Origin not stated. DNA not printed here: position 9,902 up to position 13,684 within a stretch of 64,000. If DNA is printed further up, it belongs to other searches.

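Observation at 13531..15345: WbdD-like terminator/ruler with DUF4214 head, long coiled coil and methyltransferase, but no kinase domain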

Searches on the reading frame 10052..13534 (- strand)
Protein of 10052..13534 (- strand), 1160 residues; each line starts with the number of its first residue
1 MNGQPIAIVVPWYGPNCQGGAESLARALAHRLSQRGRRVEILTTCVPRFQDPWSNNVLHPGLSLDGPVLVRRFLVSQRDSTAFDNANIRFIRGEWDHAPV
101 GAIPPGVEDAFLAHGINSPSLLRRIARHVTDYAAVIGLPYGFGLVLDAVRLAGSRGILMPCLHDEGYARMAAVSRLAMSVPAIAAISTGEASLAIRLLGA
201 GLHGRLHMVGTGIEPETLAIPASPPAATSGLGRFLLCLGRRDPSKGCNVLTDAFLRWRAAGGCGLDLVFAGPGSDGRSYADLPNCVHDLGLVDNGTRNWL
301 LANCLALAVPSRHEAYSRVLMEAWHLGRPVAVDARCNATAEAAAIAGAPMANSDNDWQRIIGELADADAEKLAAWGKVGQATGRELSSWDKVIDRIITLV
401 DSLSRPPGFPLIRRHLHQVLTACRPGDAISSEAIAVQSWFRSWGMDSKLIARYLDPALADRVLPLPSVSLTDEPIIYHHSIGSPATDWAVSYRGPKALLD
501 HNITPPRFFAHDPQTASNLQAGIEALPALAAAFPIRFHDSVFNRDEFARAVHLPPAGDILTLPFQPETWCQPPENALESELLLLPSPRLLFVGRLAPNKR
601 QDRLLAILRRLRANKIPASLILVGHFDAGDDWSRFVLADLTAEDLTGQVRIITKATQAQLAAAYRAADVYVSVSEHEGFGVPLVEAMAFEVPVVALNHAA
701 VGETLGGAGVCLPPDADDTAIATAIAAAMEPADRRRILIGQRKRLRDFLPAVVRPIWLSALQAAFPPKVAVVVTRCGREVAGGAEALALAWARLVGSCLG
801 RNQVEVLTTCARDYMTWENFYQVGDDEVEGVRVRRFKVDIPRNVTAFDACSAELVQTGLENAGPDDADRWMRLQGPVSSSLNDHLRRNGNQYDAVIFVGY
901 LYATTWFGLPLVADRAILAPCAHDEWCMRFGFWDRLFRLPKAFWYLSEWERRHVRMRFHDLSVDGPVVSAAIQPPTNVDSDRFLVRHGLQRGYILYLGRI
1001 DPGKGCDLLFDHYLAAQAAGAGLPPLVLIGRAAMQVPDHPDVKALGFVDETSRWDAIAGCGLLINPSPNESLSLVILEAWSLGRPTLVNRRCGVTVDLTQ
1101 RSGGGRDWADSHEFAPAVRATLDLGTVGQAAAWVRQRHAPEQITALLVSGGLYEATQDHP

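Call 6: search_protein_families(library=pfam, proteins=[window:10052-13534:-], max_evalue=0.00001)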
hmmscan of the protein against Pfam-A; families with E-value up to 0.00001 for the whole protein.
window:10052-13534:- (1160 aa): 3 families
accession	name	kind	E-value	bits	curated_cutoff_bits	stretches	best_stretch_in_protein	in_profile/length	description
PF13692.12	Glyco_trans_1_4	-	5.9e-42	143.7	27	3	587-729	2-140/142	Glycosyl transferases group 1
PF00534.26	Glycos_transf_1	-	3e-36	125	26.4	1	586-738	15-165/172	Glycosyl transferases group 1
PF20706.3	GT4-conflict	-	4.4e-16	59.3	26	1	585-715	196-327/385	Family 4 Glycosyltransferase in conflict systems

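Call 46: search_protein_families(library=ncbifam, proteins=[window:10052-13534:-], max_evalue=0.001)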
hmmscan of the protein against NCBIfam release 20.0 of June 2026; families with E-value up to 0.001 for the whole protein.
window:10052-13534:- (1160 aa): 21 families
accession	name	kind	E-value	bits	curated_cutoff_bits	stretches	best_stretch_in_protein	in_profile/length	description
NF041876.1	EPS_EpsE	equivalog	1.3e-26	93.7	400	1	588-738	216-368/389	exopolysaccharide biosynthesis GT4 family glycosyltransferase EpsE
TIGR04047.1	MSMEG_0565_glyc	hypoth_equivalog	1e-21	77.5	259.85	1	580-738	187-348/373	MSMEG_0565 family glycosyltransferase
NF038295.1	EPS_HpsP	equivalog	7.2e-18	64.7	550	1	586-733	207-354/388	hormogonium polysaccharide biosynthesis glycosyltransferase HpsP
NF053787.1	GlcN_PG_synth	equivalog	5.7e-17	61.6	480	1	574-730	184-325/361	N-acetylglucosaminyl phosphatidylglycerol synthase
TIGR03999.1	thiol_BshA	equivalog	1.9e-14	53.4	273.7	1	591-704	204-310/375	N-acetyl-alpha-D-glucosaminyl L-malate synthase BshA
NF038229.1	Glyco4_Geo_Pelo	equivalog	6.2e-13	48.5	400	1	589-696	164-267/338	GPMC system family 4 glycosyltransferase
TIGR03449.1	mycothiol_MshA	equivalog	7.2e-13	48.2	462.5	1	589-701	223-338/406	D-inositol-3-phosphate glycosyltransferase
NF041010.1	glycosy_Agl16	equivalog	9.7e-10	37.8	575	0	588-704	181-291/352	glycosylation protein Agl16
TIGR02149.1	glgA_Coryne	subfamily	1.6e-09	37.4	302.4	1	586-730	204-350/391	glycogen synthase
TIGR03088.1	stp2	hypoth_equivalog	3.6e-09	36.1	409.05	1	589-733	197-340/374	TIGR03088 family PEP-CTERM/XrtA system glycosyltransferase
TIGR04157.1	glyco_rSAM_CFB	subfamily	5.3e-09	35.6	400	1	589-699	230-333/406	TIGR04157 family glycosyltransferase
NF046085.1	XrtY_assoc_Gly1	equivalog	1e-08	34.4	400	1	994-1096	212-321/387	XrtY-associated glycosyltransferase XYAG1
NF038255.1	exopoly_VpsD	equivalog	4.6e-08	32.3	300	1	595-700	212-316/381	VpsD family glycosyltransferase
NF012028.0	PRK15484.1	subfamily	2e-07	30.5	618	0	564-704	170-315/380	lipopolysaccharide N-acetylglucosaminyltransferase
NF047684.1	TeichurnBiosyTuaC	equivalog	3e-06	26.4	550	1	589-726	222-349/391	teichuronic acid biosynthesis protein TuaC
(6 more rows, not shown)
